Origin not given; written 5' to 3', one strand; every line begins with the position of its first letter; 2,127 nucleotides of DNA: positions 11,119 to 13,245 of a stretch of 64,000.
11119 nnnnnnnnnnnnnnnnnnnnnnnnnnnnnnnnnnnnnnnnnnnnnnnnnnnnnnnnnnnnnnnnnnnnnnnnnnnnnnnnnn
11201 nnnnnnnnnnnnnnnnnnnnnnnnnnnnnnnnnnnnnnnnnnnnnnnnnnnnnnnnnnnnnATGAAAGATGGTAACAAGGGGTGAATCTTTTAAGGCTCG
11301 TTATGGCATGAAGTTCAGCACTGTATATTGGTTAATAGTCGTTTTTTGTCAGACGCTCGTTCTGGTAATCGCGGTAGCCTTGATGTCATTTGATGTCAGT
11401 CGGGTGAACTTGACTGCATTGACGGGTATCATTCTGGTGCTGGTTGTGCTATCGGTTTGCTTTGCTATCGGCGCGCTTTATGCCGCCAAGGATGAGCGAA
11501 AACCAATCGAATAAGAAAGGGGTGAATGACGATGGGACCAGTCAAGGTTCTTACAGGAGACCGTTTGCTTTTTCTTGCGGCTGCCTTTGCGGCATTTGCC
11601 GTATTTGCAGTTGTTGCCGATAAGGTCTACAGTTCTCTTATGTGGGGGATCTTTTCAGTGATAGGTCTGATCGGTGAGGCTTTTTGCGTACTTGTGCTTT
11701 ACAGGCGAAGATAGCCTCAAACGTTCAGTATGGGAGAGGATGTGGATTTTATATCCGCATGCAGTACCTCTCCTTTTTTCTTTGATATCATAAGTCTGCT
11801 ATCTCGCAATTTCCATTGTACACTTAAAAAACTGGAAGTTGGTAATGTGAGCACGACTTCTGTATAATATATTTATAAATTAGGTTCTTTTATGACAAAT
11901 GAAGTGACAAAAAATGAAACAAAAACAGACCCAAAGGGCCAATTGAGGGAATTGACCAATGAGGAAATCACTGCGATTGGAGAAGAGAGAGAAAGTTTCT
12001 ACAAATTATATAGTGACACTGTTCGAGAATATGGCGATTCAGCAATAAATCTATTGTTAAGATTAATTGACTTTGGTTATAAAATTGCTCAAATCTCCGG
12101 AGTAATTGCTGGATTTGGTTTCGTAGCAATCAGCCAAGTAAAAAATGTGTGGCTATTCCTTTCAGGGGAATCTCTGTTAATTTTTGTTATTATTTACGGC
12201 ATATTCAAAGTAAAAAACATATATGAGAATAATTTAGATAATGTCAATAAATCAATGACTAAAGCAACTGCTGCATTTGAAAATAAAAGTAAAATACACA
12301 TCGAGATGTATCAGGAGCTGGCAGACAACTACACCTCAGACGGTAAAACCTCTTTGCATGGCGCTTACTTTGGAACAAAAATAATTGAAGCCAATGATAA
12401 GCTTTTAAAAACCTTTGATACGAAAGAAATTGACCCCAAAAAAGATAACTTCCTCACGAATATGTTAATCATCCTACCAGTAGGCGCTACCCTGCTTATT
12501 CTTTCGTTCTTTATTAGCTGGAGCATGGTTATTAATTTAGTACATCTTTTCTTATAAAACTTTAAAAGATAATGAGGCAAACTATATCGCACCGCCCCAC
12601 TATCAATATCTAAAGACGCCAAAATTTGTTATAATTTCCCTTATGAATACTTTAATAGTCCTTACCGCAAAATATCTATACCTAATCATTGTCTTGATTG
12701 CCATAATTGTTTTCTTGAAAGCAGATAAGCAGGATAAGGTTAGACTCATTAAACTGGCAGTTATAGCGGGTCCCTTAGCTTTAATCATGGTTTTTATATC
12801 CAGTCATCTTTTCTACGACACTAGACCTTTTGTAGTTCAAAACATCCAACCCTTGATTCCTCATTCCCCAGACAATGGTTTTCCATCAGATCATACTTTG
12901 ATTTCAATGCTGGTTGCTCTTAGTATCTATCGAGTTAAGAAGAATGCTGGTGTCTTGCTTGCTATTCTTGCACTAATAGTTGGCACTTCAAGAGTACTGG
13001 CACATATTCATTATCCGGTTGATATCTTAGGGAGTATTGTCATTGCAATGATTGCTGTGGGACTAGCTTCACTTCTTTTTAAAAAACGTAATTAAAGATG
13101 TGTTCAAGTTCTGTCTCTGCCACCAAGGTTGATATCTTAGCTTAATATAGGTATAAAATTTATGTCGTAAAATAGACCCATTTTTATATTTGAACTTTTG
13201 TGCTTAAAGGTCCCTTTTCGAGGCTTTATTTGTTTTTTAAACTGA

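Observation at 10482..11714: Tandem array of five small paralogous two-TM proteins with a reiterated start context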

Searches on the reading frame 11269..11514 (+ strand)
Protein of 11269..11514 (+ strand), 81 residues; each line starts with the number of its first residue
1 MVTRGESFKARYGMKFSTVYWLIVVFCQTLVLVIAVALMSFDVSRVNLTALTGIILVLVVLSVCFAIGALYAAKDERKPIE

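Call 5: search_protein_families(library=pfam, proteins=[window:11269-11514:+], max_evalue=1)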
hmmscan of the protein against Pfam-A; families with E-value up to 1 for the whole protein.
window:11269-11514:+ (81 aa): 9 families
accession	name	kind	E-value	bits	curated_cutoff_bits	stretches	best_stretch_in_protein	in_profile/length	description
PF06687.17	SUR7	-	0.07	13.2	29.6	1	9-75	101-169/201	SUR7/PalI family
PF07850.20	Renin_r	-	0.086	13.3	27.8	1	7-42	27-61/79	Renin receptor-like transmembrane spanning segment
PF03186.18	CobD_Cbib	-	0.097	12.4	34.4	1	18-73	48-99/282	CobD/Cbib protein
PF13567.11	DUF4131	-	0.21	11.7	31.6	1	20-77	7-58/165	Domain of unknown function (DUF4131)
PF05449.16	Phage_holin_3_7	-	0.23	11.9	25.4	1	9-59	20-68/80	Putative 3TM holin, Phage_holin_3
PF12725.13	DUF3810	-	0.24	11.2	28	1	14-72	20-84/311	Protein of unknown function (DUF3810)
PF05820.16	Ac81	-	0.26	11.3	25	1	25-66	121-162/178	Baculoviridae AC81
PF14023.12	Bestrophin-like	-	0.52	10.3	32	1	11-66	161-214/232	Bestrophin-like domain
PF12420.13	DUF3671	-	0.71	9.7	34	1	12-71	152-207/223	Fam-L, Fam-M like protein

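Call 6: search_protein_families(library=ncbifam, proteins=[window:11269-11514:+], max_evalue=1)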
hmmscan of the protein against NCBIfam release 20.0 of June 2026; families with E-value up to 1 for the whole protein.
window:11269-11514:+ (81 aa): 2 families
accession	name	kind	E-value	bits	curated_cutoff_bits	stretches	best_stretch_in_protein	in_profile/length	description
NF041560.1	T6SS_Burk_ExIF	subfamily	0.037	13.7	90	1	10-71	125-184/234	putative type VI secretion system effector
TIGR04104.1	cxxc_20_cxxc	subfamily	0.69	10.3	45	1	22-66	44-87/93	TIGR04104 family putative zinc finger protein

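Call 13: find_homologous_proteins(query=window:11269-11511:+, max_evalue=0.01)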
Query window:11269-11511:+ (81 aa): 1 proteins with E <= 0.01 among 5 candidates.
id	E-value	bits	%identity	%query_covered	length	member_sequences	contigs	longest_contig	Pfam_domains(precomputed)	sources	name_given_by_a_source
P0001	3.1e-43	162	100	100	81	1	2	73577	-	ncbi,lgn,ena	-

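Call 36: search_protein_families(library=phrogs, proteins=[window:11269-11514:+], max_evalue=0.1)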
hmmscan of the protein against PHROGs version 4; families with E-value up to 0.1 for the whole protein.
window:11269-11514:+ (81 aa): 0 families

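Call 37: search_protein_families(library=padloc, proteins=[window:11269-11514:+], max_evalue=0.1)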
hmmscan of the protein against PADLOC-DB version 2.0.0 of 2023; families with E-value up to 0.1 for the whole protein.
window:11269-11514:+ (81 aa): 1 family
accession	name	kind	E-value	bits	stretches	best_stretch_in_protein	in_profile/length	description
PDLC00408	ThsA1|ThsA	-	0.057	10.8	1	11-73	8-69/297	Macro domain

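Call 48: find_related_loci(query=A2, collection=metagenome_contigs, flank=10000)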
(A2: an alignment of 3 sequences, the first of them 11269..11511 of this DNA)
Query A2 (81 aa) in metagenome_contigs; peptide patterns used: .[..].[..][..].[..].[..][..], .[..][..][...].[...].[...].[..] (x = any residue, [..] = any of these).
50 stretches matched a pattern; 1 encode a relative of the query (tblastn E <= 1e-3); 1 distinct loci.
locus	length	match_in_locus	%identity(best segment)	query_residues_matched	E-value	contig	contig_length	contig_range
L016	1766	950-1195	39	1-80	7e-16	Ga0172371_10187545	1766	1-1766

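Call 49: find_homologous_proteins(query=A2, max_evalue=1)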
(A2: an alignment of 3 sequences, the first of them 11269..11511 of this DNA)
Query A2 (3 sequences) (81 aa, profile of the alignment): 3 proteins with E <= 1 among 288 candidates.
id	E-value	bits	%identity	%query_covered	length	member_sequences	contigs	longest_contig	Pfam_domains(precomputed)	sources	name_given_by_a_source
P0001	1.7e-36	142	100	100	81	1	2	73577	-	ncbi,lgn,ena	-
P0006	1.0e-34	136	35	99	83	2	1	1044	-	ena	-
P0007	1.2e-32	130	39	99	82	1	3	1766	-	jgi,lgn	-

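Call 88: predict_structure(alignment_id=A2)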
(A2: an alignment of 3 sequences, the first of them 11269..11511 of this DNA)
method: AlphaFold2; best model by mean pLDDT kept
length: 81 residues; sequences in the alignment: 3
mean_pLDDT: 77.9   pTM: 0.49
mean pLDDT of the five models: 77.9, 77.4, 74.1, 74.0, 72.8
residues with pLDDT >= 90: 0; 70-90: 68; 50-70: 13; < 50: 0
segments of 3 or more residues with pLDDT < 50: none
pLDDT, mean of each block of 10 residues (from residue 1): 71 79 85 81 66 84 84 75 58
secondary structure, 60 per line:
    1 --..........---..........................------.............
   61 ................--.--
elements in order: H4-12 H16-41 H48-76

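Call 91: fold_search(model_id=the predicted structure, library=pdb)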
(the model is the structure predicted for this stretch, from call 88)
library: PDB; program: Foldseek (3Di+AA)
matches with E <= 10: 16; with E <= 0.001: 0
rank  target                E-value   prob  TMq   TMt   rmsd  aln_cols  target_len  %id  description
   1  7wem_MODEL_1_A        4.9e+00  0.38  0.57  0.63   2.0        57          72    9  Solid-state NMR Structure of TFo c-Subunit Ring (released 2022-08-10)
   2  2wpd_J                5.6e+00  0.33  0.56  0.59   2.0        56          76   18  The Mg.ADP inhibited state of the yeast F1c10 ATP synthase (released 2010-07-07)
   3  4q4j_A                6.3e+00  0.07  0.32  0.05   9.0        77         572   13  Structure of crosslinked TM287/288_S498C_S520C mutant (released 2014-07-16)
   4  2x2v_A                7.2e+00  0.28  0.59  0.67   2.1        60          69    5  Structural basis of a novel proton-coordination type in an F1Fo-ATP synthase rotor ring (released 2010-08-18)
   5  6ynw_H                7.2e+00  0.25  0.59  0.63   2.4        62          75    2  Cryo-EM structure of Tetrahymena thermophila mitochondrial ATP synthase - central stalk/cring (released 2020-09-30)
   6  9itt_I                8.2e+00  0.23  0.57  0.65   2.3        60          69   10  Chloroflexus aurantiacus ADP-bound ATP synthase, state 2 (released 2025-03-19)
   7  5a63_C                8.2e+00  0.06  0.37  0.17   6.4        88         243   17  Cryo-EM structure of the human gamma-secretase complex at 3.4 angstrom resolution. (released 2015-08-05)
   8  6mze_B                8.7e+00  0.06  0.31  0.07   7.9        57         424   10  Structural Basis of Tubulin Recruitment and Assembly by Microtubule Polymerases with Tumor Overexpressed Gene (TOG) Do (released 2018-11-28)
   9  7njn_R                9.3e+00  0.20  0.56  0.55   2.4        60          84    5  Mycobacterium smegmatis ATP synthase state 1d (released 2021-10-27)
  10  5lqx_K                9.3e+00  0.12  0.54  0.58   4.3        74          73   11  Structure of F-ATPase from Pichia angusta, state3 (released 2016-11-16)
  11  2ic6_A                9.3e+00  0.11  0.42  0.46   4.2        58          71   17  The Coiled-coil Domain (residues 1-75) Structure of the Sin Nombre Virus Nucleocapsid Protein (released 2007-02-27)
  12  2ic9_A                9.3e+00  0.11  0.43  0.46   4.0        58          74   17  The Coiled-coil Domain (residues 1-93) Structure of the Sin Nombre Virus Nucleocapsid Protein (released 2007-02-27)
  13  9m05_E                9.3e+00  0.09  0.41  0.21   4.4        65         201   22  Cryo-EM structure of dVGAC complexed with iodide (released 2025-10-29)
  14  6zma_B                9.3e+00  0.06  0.29  0.13   8.0        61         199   10  Structure of the tRNA-Monooxygenase enzyme MiaE frozen under 140 bar of krypton using the soak and freeze methodology (released 2020-09-02)
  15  6hgc_B                9.9e+00  0.14  0.45  0.17   4.0        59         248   17  Structure of Calypso in complex with DEUBAD of ASX (released 2019-01-23)
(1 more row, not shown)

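Call 98: find_related_loci(query=A2, collection=viral_contigs, flank=10000)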
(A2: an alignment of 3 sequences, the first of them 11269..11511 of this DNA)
Query A2 (81 aa) in viral_contigs; peptide patterns used: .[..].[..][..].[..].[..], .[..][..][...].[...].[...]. (x = any residue, [..] = any of these).
25 stretches matched a pattern, but none encodes a relative of the query by tblastn (E <= 1e-3).

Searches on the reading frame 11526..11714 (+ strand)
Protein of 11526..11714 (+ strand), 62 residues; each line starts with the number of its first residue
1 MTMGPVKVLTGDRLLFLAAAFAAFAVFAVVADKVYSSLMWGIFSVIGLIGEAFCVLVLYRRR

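Call 5: search_protein_families(library=pfam, proteins=[window:11526-11714:+], max_evalue=1)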
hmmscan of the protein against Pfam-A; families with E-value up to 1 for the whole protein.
window:11526-11714:+ (62 aa): 1 family
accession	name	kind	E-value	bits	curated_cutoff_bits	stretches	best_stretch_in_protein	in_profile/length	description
PF24838.2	8xMP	-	0.59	10.4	30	1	15-57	24-66/136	Octameric membrane protein family (8xMP)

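Call 6: search_protein_families(library=ncbifam, proteins=[window:11526-11714:+], max_evalue=1)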
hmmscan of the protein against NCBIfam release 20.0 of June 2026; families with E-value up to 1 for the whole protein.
window:11526-11714:+ (62 aa): 1 family
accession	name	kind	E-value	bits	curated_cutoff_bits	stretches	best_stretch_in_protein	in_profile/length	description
NF040912.1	SGM_5486_fam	subfamily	0.29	11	35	0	14-31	15-32/37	SGM_5486 family transporter-associated protein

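Call 36: search_protein_families(library=phrogs, proteins=[window:11526-11714:+], max_evalue=0.1)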
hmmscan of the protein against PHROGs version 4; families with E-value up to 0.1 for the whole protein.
window:11526-11714:+ (62 aa): 0 families

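Call 37: search_protein_families(library=padloc, proteins=[window:11526-11714:+], max_evalue=0.1)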
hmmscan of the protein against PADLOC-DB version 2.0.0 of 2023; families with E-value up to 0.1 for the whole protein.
window:11526-11714:+ (62 aa): 0 families

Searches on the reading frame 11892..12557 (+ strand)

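Call 5: search_protein_families(library=pfam, proteins=[window:11892-12557:+], max_evalue=1)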
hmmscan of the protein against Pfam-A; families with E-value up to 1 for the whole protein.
window:11892-12557:+ (221 aa): 1 family
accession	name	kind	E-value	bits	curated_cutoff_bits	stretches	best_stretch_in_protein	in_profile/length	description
PF12189.13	VirE1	-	0.0057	17.1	25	1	117-155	7-40/63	Single-strand DNA-binding protein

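Call 6: search_protein_families(library=ncbifam, proteins=[window:11892-12557:+], max_evalue=1)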
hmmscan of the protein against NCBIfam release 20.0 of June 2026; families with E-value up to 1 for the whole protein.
window:11892-12557:+ (221 aa): 1 family
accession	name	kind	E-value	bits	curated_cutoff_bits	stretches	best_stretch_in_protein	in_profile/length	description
NF010441.0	PRK13867.1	equivalog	0.013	15.8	116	1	117-156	7-41/65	type IV secretion system effector chaperone VirE1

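Call 36: search_protein_families(library=phrogs, proteins=[window:11892-12557:+], max_evalue=0.1)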
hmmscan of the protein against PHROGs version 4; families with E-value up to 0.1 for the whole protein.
window:11892-12557:+ (221 aa): 1 family
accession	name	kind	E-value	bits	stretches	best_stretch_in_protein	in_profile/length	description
phrog_21520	-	unknown function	0.036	15.3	1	193-220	40-67/70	-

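Call 37: search_protein_families(library=padloc, proteins=[window:11892-12557:+], max_evalue=0.1)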
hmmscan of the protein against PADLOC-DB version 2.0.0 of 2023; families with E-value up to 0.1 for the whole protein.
window:11892-12557:+ (221 aa): 0 families

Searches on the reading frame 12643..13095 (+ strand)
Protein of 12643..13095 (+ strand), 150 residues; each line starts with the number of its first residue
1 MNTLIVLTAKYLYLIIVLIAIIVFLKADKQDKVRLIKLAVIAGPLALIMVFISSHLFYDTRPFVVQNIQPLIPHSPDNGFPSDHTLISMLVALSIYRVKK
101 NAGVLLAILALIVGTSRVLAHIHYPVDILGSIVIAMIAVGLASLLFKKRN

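Call 5: search_protein_families(library=pfam, proteins=[window:12643-13095:+], max_evalue=1)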
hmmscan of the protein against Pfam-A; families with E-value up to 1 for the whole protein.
window:12643-13095:+ (150 aa): 6 families
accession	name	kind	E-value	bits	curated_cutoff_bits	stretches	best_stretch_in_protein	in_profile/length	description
PF01569.27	PAP2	-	1.7e-14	54.1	27.2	1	45-149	11-128/130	PAP2 superfamily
PF14378.12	PAP2_3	-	1.6e-08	35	27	1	11-140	36-189/190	PAP2 superfamily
PF14360.12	PAP2_C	-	0.00026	21.9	27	1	82-137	8-67/74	PAP2 superfamily C-terminal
PF04756.19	OST3_OST6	-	0.12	12.2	27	0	11-60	154-204/294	OST3 / OST6 family, transporter family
PF09925.14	DUF2157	-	0.55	10.4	32.4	0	14-124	43-116/146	Predicted membrane protein (DUF2157)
PF06570.16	DUF1129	-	0.78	9.7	29.1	0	102-148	155-201/207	Protein of unknown function (DUF1129)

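Call 6: search_protein_families(library=ncbifam, proteins=[window:12643-13095:+], max_evalue=1)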
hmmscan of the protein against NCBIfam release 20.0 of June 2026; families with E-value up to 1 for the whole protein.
window:12643-13095:+ (150 aa): 7 families
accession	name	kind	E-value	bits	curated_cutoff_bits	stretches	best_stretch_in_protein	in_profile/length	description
NF008813.0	PRK11837.1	equivalog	2.8e-21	76.4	229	1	4-147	26-173/202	undecaprenyl-diphosphate phosphatase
NF047884.1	UdeprDiPSep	equivalog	4.5e-15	56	250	1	2-141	42-182/188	undecaprenyl-diphosphatase SepP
NF007975.0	PRK10699.1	equivalog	2.7e-05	23.7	261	1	79-148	158-232/254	phosphatidylglycerophosphatase B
NF040852.1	nitrile_Arch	equivalog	0.057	12.6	500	1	21-63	81-123/262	nitrilase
NF011609.0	PRK15035.1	equivalog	0.064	12.1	1025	1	5-106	392-492/514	cytochrome bd-II oxidase subunit 1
NF045654.1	APhasePhoC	equivalog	0.17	11.4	430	1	75-139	159-223/248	acid phosphatase PhoC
NF033507.3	Loki-CTERM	subfamily_domain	0.44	10.9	19.9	1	132-149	8-25/27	Loki-CTERM sorting domain-containing protein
